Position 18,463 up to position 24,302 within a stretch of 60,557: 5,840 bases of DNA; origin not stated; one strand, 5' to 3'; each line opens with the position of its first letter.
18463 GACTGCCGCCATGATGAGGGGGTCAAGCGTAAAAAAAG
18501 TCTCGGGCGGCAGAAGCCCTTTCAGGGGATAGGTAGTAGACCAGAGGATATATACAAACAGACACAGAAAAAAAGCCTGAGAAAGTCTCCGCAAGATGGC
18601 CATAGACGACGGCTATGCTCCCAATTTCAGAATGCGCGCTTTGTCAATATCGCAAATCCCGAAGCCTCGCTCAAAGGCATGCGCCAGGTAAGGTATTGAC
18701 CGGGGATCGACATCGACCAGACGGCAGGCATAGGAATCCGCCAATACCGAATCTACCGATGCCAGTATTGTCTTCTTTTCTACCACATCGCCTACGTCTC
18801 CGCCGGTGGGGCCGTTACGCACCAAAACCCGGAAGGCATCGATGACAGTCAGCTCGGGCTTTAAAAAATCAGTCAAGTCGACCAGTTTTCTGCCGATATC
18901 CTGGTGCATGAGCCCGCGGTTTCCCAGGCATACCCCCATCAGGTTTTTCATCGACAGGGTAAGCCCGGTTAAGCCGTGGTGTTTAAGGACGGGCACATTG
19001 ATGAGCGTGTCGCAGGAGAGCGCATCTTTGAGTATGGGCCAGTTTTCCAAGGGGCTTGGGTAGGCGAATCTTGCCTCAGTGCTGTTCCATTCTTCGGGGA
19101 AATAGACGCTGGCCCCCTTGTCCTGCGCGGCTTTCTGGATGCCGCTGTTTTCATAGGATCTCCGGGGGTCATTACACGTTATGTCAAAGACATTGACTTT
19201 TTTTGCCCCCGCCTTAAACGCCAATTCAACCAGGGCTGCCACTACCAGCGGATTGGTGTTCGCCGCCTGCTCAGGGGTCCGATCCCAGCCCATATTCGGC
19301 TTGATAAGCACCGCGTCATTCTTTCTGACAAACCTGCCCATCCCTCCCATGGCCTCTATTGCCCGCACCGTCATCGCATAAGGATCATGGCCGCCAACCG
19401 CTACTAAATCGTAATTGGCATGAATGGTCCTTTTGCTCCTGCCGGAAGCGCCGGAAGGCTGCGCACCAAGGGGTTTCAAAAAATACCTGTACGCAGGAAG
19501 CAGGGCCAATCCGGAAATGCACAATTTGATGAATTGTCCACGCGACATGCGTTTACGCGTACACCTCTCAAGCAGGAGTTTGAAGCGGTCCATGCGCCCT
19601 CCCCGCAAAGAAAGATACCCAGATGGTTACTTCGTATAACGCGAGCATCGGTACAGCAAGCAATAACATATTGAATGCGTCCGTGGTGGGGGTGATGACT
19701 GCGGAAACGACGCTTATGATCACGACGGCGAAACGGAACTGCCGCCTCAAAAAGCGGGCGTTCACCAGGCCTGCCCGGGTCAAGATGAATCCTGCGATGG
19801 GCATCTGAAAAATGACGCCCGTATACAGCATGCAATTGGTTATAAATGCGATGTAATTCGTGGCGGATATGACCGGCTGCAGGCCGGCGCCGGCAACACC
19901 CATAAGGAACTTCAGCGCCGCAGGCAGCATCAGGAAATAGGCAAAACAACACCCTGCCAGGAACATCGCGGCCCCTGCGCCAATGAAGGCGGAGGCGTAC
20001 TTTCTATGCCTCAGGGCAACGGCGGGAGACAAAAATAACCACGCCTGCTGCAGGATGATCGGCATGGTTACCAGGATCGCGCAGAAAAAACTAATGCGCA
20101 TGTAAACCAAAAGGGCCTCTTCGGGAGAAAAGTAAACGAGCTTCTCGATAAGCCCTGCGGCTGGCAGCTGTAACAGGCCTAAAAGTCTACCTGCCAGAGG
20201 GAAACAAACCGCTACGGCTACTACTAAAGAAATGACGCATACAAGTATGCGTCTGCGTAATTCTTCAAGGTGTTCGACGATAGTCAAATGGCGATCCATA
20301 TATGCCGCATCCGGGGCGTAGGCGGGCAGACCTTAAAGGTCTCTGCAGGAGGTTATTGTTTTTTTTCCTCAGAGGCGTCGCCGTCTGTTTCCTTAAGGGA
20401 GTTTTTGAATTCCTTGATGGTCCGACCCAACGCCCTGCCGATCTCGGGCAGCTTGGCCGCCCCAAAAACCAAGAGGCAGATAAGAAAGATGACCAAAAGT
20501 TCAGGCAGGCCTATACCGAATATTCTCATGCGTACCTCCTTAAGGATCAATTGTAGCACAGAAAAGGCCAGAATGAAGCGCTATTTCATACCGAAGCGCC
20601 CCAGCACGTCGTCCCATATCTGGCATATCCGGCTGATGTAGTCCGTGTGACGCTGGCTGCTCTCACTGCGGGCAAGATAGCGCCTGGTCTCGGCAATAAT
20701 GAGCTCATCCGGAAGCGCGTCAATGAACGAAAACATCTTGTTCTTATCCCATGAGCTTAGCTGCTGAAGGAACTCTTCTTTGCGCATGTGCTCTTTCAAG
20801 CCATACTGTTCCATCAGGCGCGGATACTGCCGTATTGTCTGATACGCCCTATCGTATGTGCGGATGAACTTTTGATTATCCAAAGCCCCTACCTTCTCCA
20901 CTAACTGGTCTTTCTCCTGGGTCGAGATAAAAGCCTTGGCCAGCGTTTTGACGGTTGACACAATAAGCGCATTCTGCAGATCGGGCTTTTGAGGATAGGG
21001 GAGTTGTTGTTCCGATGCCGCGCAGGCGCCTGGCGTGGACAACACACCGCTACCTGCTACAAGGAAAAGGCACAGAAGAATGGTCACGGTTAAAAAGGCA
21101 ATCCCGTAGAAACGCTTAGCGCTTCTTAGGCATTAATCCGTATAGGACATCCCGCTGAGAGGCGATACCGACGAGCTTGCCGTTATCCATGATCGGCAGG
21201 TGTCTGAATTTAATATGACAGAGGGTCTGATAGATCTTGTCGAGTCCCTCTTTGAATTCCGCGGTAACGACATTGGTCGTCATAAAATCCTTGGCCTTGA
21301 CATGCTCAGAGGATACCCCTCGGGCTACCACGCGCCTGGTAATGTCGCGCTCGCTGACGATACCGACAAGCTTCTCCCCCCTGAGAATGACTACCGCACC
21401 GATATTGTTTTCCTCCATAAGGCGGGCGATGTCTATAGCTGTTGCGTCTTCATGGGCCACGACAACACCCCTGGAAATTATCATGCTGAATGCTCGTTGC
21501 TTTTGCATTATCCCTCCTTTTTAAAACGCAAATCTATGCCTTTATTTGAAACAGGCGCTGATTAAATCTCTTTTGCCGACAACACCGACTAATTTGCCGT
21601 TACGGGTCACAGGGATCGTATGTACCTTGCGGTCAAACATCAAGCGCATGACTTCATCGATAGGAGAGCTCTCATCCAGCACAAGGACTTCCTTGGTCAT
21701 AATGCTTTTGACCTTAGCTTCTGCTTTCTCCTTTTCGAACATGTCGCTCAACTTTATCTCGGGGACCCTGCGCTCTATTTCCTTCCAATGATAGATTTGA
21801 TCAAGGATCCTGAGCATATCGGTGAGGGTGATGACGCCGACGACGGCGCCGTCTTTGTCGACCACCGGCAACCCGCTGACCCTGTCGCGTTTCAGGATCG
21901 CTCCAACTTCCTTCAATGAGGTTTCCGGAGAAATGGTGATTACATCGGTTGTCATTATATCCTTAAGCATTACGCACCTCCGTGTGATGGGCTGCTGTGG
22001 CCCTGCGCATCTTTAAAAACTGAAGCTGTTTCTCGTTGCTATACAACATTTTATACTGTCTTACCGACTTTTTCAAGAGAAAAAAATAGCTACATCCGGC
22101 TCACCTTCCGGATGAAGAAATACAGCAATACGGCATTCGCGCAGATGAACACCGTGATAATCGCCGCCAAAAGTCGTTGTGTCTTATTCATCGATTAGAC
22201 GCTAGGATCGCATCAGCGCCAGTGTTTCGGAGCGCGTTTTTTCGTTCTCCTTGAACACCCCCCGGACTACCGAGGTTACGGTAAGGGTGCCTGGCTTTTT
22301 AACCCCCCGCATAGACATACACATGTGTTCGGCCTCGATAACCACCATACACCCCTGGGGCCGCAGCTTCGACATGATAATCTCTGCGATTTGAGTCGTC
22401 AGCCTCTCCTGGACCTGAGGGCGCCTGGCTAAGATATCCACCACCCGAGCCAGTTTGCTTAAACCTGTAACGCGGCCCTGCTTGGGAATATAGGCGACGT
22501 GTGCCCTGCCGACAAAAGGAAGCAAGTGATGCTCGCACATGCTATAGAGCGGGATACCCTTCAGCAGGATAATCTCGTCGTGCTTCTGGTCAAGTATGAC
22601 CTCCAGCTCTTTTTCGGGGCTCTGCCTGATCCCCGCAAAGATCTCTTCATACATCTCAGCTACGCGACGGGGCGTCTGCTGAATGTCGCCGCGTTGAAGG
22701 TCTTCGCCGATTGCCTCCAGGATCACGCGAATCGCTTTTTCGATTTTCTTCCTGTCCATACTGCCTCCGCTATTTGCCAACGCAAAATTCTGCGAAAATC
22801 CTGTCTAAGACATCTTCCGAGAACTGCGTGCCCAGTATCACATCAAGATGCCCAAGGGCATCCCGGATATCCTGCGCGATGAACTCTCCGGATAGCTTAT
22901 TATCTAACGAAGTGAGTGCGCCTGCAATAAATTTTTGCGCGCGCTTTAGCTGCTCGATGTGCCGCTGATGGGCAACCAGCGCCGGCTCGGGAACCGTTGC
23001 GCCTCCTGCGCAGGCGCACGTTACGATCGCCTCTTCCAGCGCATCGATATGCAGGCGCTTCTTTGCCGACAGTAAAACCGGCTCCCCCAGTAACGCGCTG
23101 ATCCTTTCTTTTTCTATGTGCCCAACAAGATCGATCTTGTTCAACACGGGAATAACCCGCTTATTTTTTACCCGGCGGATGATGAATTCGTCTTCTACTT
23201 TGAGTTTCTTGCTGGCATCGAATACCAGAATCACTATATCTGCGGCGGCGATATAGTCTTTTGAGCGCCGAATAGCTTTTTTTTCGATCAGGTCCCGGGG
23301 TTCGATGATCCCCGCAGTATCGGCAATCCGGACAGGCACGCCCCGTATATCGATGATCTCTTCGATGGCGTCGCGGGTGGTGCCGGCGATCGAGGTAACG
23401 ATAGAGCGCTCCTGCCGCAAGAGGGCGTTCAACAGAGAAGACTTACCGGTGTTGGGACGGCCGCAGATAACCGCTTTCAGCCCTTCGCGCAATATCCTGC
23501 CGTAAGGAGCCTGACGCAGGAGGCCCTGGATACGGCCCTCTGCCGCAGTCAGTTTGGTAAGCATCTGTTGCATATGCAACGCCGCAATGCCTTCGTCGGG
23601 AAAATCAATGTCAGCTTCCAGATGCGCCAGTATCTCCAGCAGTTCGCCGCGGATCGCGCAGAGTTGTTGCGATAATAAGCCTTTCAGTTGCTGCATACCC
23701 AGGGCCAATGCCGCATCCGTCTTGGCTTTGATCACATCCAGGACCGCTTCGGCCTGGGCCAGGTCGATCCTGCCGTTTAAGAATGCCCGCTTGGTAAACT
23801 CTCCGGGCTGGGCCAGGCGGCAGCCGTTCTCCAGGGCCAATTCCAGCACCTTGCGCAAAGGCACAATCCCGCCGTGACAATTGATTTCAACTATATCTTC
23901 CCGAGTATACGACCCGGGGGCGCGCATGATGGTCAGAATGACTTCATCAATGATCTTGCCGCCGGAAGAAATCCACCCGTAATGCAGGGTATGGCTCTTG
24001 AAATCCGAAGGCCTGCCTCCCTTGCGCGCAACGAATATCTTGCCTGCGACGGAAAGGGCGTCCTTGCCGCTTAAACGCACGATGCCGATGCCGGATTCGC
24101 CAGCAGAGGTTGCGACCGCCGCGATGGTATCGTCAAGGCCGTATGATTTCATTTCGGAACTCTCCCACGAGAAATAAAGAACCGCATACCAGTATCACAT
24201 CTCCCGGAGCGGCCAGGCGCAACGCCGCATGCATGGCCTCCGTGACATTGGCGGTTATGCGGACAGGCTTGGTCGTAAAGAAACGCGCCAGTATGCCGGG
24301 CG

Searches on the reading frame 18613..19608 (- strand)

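Call 58: search_protein_families(library=ncbifam, proteins=[window:18613-19608:-], max_evalue=0.00001)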
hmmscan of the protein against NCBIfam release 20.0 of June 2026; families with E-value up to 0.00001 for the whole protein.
window:18613-19608:- (331 aa): 1 family
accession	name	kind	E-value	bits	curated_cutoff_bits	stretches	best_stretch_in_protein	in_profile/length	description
NF052623.1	Npun_F2552_fam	equivalog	4.5e-20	72.3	500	1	83-316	23-257/314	Npun_F2552 family protein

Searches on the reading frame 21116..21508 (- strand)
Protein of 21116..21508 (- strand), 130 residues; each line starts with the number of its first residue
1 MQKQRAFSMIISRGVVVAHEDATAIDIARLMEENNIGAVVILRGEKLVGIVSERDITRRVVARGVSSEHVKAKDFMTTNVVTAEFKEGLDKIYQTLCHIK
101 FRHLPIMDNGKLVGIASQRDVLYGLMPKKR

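Call 75: search_protein_families(library=pfam, proteins=[window:21116-21508:-], max_evalue=0.0001)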
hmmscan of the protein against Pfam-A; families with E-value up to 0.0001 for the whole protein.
window:21116-21508:- (130 aa): 1 family
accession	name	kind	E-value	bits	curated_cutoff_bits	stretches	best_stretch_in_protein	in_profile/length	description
PF00571.33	CBS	-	2.1e-21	76.4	24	2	10-60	4-55/57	CBS domain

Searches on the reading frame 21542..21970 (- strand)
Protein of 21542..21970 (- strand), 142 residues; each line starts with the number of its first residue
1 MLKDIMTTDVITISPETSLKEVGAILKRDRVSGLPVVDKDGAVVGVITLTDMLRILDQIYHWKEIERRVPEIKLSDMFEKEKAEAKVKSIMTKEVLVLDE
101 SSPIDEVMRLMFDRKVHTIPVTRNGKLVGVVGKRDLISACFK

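Call 75: search_protein_families(library=pfam, proteins=[window:21542-21970:-], max_evalue=0.0001)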
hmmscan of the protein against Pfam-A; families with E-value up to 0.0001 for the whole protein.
window:21542-21970:- (142 aa): 1 family
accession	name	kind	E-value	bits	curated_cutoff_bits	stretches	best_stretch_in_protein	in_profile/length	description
PF00571.33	CBS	-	1.4e-32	112.2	24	2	3-56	2-55/57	CBS domain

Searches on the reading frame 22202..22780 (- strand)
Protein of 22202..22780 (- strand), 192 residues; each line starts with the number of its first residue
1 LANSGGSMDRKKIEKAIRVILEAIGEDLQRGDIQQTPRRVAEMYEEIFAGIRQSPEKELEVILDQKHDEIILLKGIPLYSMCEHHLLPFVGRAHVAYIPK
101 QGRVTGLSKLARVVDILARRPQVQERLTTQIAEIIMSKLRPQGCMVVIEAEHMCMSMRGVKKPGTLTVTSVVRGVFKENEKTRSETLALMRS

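Call 75: search_protein_families(library=pfam, proteins=[window:22202-22780:-], max_evalue=0.0001)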
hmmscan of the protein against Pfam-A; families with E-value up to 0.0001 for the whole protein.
window:22202-22780:- (192 aa): 1 family
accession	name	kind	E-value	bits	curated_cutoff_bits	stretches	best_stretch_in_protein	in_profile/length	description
PF01227.27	GTP_cyclohydroI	-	1.8e-75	252.7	27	1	13-190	1-178/179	GTP cyclohydrolase I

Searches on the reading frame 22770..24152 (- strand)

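Call 75: search_protein_families(library=pfam, proteins=[window:22770-24152:-], max_evalue=0.0001)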
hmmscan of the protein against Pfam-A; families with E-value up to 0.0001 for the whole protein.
window:22770-24152:- (460 aa): 8 families
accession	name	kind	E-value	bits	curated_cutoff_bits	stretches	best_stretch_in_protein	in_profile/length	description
PF12631.12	MnmE_helical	-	8.4e-51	173.5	40.1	1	131-457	1-211/211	MnmE helical domain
PF10396.14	TrmE_N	-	9.5e-42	142.3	29.8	1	9-128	1-117/117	GTP-binding protein TrmE N-terminus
PF01926.29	MMR_HSR1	-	5.5e-25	88.1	21.9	1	227-339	2-113/113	50S ribosome-binding GTPase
PF02421.24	FeoB_N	-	2.1e-10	40.8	27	1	227-376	3-156/156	Ferrous iron transport protein B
PF00350.29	Dynamin_N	-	1.2e-07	32.4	27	0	228-261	2-34/168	Dynamin family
PF00009.33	GTP_EFTU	-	8.7e-06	25.9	26.5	0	301-352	90-140/188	Elongation factor Tu GTP binding domain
PF03193.22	RsgA_GTPase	-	7.7e-05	23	30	0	227-256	109-138/174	RsgA GTPase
PF04548.22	AIG1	-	8e-05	22.5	27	0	227-330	3-109/212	AIG1 family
